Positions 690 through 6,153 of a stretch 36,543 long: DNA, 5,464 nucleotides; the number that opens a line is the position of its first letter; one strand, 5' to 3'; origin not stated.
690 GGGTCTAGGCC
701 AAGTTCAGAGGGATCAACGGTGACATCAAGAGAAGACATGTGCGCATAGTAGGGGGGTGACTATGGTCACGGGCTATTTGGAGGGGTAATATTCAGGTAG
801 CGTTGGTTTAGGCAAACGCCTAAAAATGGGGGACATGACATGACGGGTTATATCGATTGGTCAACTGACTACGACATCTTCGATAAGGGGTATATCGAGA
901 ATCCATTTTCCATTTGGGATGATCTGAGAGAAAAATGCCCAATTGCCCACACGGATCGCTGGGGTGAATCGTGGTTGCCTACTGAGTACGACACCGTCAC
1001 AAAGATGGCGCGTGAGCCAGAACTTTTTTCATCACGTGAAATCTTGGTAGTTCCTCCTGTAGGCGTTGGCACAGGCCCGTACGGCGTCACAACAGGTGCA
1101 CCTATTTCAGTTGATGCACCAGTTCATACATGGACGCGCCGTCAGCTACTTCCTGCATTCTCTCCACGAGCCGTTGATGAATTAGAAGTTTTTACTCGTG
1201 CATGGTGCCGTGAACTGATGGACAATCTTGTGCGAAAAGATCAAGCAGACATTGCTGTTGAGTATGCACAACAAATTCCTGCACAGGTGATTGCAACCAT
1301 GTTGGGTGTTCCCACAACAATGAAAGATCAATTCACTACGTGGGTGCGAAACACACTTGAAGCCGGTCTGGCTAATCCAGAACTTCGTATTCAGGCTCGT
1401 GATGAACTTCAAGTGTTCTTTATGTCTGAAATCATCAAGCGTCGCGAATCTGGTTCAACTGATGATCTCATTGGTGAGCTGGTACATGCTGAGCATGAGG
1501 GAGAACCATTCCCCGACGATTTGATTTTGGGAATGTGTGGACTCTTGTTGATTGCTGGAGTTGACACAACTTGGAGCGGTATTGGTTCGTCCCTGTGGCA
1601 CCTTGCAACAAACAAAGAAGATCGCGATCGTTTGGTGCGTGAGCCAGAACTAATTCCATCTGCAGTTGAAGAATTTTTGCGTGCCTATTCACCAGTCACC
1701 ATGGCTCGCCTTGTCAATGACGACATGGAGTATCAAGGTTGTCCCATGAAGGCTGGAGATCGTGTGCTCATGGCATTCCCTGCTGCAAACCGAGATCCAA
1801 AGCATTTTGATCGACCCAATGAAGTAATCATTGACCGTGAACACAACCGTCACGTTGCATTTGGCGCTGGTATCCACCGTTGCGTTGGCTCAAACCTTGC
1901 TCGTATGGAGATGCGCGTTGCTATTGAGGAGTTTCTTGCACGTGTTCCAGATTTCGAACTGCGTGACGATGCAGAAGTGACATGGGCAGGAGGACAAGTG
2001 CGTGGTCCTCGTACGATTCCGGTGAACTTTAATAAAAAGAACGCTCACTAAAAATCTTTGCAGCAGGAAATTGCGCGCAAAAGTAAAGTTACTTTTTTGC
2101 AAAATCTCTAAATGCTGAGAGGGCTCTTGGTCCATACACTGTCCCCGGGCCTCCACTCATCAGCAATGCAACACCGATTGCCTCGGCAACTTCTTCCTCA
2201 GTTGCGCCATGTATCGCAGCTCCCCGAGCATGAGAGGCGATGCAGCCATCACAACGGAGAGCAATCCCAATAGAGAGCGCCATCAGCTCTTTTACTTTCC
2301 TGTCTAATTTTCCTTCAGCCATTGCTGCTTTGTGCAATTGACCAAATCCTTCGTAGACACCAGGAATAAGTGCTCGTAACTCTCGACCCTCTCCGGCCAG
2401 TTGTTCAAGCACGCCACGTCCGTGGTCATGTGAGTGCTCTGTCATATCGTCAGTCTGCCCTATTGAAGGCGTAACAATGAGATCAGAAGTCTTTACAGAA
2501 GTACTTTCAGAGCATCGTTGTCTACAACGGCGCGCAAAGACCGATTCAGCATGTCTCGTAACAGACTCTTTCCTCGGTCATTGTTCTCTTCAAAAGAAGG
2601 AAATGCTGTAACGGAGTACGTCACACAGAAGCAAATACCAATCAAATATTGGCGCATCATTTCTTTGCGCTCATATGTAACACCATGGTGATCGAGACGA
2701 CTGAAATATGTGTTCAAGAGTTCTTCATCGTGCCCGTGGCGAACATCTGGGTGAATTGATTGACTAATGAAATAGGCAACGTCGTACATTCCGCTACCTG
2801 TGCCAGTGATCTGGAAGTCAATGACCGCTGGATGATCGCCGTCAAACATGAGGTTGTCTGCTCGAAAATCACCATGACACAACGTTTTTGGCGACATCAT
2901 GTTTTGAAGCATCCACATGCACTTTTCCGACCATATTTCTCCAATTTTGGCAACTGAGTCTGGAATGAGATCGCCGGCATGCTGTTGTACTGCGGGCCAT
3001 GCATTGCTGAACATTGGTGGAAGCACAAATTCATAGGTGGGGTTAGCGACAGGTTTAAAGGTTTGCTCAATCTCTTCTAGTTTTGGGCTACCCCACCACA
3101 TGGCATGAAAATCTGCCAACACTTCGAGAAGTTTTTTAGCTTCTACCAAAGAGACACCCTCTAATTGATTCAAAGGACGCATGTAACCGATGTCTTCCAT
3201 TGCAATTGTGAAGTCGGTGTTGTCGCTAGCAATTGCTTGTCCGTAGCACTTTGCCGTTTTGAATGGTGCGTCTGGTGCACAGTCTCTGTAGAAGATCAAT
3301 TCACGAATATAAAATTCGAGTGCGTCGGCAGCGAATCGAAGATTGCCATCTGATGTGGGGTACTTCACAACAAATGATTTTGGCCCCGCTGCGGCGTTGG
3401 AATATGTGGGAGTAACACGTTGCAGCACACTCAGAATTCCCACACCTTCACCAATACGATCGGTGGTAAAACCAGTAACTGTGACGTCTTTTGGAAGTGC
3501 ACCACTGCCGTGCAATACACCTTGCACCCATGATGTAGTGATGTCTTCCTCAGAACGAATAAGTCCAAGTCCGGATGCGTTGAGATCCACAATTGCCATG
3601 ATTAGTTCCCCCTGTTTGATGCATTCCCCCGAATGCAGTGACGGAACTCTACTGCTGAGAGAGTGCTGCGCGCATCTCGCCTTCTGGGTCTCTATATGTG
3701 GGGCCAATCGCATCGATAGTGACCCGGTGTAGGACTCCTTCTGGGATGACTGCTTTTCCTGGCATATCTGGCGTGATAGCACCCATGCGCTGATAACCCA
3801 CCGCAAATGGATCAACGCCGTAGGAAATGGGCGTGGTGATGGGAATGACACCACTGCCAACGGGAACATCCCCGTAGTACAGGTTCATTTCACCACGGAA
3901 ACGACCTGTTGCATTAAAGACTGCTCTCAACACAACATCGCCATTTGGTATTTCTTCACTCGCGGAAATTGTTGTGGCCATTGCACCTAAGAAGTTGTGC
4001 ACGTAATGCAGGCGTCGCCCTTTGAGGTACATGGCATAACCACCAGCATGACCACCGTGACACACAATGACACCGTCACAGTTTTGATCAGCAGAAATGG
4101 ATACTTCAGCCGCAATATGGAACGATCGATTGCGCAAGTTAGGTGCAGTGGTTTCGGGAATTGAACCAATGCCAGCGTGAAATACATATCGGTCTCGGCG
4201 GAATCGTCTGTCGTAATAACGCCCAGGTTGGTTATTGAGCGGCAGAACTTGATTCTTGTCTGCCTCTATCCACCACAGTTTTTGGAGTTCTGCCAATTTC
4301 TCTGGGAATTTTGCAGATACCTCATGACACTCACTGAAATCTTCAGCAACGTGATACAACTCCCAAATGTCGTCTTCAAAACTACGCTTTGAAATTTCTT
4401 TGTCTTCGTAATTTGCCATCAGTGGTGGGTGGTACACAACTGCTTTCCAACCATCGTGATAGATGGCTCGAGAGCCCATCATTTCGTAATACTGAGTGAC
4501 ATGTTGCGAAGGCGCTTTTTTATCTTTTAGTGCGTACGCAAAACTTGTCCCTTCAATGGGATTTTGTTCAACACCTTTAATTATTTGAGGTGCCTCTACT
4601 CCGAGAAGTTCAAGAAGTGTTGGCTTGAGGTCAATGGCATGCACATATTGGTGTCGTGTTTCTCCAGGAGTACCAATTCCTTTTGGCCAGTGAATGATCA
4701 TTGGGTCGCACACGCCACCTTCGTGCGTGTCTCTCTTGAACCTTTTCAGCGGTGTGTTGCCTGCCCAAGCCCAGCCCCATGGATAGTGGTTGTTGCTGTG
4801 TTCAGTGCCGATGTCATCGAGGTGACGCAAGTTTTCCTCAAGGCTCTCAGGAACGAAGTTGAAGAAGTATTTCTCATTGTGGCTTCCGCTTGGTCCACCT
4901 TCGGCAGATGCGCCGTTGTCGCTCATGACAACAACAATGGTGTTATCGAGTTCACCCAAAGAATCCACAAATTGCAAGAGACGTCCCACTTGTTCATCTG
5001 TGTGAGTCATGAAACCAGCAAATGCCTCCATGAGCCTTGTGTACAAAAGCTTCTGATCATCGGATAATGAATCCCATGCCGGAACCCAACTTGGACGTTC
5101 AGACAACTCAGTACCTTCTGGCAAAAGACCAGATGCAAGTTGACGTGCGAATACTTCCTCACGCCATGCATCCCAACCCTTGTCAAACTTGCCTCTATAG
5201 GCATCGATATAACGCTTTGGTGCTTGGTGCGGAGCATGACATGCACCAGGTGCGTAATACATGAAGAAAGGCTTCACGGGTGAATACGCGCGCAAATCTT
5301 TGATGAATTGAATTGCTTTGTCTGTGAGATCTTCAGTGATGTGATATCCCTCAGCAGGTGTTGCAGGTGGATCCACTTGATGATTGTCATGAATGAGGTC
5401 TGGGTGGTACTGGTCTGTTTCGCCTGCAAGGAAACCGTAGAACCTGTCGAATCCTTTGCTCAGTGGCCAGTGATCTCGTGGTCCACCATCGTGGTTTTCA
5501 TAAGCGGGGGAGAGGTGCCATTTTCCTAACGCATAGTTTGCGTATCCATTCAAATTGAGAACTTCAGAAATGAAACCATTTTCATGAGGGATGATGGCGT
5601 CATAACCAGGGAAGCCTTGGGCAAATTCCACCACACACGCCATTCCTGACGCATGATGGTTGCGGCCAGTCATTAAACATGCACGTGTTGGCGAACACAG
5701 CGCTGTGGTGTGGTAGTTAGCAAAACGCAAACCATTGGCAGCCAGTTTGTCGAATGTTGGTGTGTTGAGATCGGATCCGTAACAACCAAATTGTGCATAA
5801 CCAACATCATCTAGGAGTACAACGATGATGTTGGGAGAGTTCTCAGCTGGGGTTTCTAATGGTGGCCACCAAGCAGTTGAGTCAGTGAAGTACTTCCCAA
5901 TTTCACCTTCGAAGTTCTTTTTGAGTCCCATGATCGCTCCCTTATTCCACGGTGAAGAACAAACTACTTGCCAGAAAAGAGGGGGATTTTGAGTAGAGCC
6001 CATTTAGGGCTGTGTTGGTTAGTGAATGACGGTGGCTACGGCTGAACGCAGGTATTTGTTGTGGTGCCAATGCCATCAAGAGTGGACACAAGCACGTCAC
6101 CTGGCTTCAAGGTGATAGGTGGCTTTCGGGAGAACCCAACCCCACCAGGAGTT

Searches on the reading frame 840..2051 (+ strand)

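Call 78: search_protein_families(library=pfam, proteins=[window:840-2051:+])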
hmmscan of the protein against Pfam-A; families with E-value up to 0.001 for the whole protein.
window:840-2051:+ (403 aa): 1 family
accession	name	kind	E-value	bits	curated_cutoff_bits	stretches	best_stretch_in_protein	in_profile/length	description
PF00067.27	p450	-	2e-25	89.9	22.8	1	187-368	213-431/462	Cytochrome P450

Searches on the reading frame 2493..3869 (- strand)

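Call 78: search_protein_families(library=pfam, proteins=[window:2493-3869:-])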
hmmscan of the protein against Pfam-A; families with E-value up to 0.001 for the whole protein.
window:2493-3869:- (458 aa): 4 families
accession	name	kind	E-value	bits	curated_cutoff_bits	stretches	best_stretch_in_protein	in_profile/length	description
PF02958.26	EcKL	-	6.8e-23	81.9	22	1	146-394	6-287/294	Ecdysteroid kinase-like family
PF01636.29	APH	-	7.3e-16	59.1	23.2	1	180-381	33-222/239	Phosphotransferase enzyme family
PF07914.17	DUF1679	-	2.7e-07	30.3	24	1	327-409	267-360/414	Uncharacterized oxidoreductase dhs-27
PF19974.5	TCAD9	-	0.00044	20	40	1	329-366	298-336/429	Ternary complex associated domain 9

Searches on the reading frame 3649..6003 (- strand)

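Call 78: search_protein_families(library=pfam, proteins=[window:3649-6003:-])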
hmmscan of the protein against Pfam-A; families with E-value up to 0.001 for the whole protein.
window:3649-6003:- (784 aa): 2 families
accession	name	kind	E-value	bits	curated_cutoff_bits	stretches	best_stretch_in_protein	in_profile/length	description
PF00884.28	Sulfatase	-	3e-65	220.9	25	1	57-469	1-301/301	Sulfatase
PF16347.10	SGSH_C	-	6.3e-10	39.9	29.3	1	423-565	8-134/154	N-sulphoglucosamine sulphohydrolase, C-terminal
